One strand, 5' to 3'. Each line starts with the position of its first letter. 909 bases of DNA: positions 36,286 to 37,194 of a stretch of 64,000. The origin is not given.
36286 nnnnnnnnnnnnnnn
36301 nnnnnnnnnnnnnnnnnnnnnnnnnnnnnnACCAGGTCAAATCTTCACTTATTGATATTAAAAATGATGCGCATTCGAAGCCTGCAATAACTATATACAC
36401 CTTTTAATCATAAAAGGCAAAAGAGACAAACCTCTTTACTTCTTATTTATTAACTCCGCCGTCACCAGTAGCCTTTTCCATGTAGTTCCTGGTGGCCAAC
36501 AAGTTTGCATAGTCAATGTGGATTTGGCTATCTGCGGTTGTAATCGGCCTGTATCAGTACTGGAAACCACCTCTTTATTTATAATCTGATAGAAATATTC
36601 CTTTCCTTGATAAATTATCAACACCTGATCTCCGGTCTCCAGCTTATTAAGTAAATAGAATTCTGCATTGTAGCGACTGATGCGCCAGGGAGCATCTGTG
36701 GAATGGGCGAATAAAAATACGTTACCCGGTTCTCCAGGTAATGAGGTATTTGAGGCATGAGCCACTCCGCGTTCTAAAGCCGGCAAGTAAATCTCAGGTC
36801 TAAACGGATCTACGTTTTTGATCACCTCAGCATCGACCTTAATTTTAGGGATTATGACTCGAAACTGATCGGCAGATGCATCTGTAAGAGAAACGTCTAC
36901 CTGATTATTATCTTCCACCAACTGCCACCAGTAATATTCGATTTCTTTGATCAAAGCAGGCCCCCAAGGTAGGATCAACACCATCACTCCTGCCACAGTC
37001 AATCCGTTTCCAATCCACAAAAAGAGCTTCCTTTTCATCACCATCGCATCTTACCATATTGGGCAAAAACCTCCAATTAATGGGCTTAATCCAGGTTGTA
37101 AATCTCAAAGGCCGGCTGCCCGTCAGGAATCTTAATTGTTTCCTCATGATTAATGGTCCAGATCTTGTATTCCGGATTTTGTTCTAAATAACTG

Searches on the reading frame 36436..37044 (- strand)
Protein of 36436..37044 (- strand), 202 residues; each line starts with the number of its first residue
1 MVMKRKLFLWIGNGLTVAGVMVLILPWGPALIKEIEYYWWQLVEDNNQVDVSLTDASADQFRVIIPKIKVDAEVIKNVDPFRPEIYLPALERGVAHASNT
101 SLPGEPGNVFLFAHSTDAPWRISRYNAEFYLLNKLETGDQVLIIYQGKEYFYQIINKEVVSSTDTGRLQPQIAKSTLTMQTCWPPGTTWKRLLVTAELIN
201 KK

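Call 3: search_protein_families(library=pfam, proteins=[window:36436-37044:-], max_evalue=1)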
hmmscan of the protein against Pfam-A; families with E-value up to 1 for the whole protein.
window:36436-37044:- (202 aa): 1 family
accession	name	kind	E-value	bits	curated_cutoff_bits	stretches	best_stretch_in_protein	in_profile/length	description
PF04203.18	Sortase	-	7.3e-21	74.6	26.6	1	65-198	3-124/125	Sortase domain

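Call 4: search_protein_families(library=ncbifam, proteins=[window:36436-37044:-], max_evalue=1)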
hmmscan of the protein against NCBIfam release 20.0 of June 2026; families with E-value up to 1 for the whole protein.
window:36436-37044:- (202 aa): 7 families
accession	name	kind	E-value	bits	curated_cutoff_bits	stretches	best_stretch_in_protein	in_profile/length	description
NF033745.1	class_C_sortase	subfamily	2.7e-16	60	160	1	60-197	93-219/220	class C sortase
NF058671.1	sortase_SrtD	exception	1.8e-13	50.6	140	1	64-193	68-182/187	class D sortase, LPxTATN-specific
NF033746.1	class_D_sortase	subfamily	2.5e-13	50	165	1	63-198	13-133/135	class D sortase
TIGR01076.1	sortase_fam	subfamily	3.3e-13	49.6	39.35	1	89-197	22-126/136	sortase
NF033747.1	class_E_sortase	subfamily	3e-11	43.6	160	1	87-199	93-206/211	class E sortase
TIGR03784.1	marine_sortase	equivalog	3.5e-06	26.8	158.25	1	126-184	100-158/174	class GN sortase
NF033748.1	class_F_sortase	subfamily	0.00012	21.8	166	1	58-161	9-110/155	class F sortase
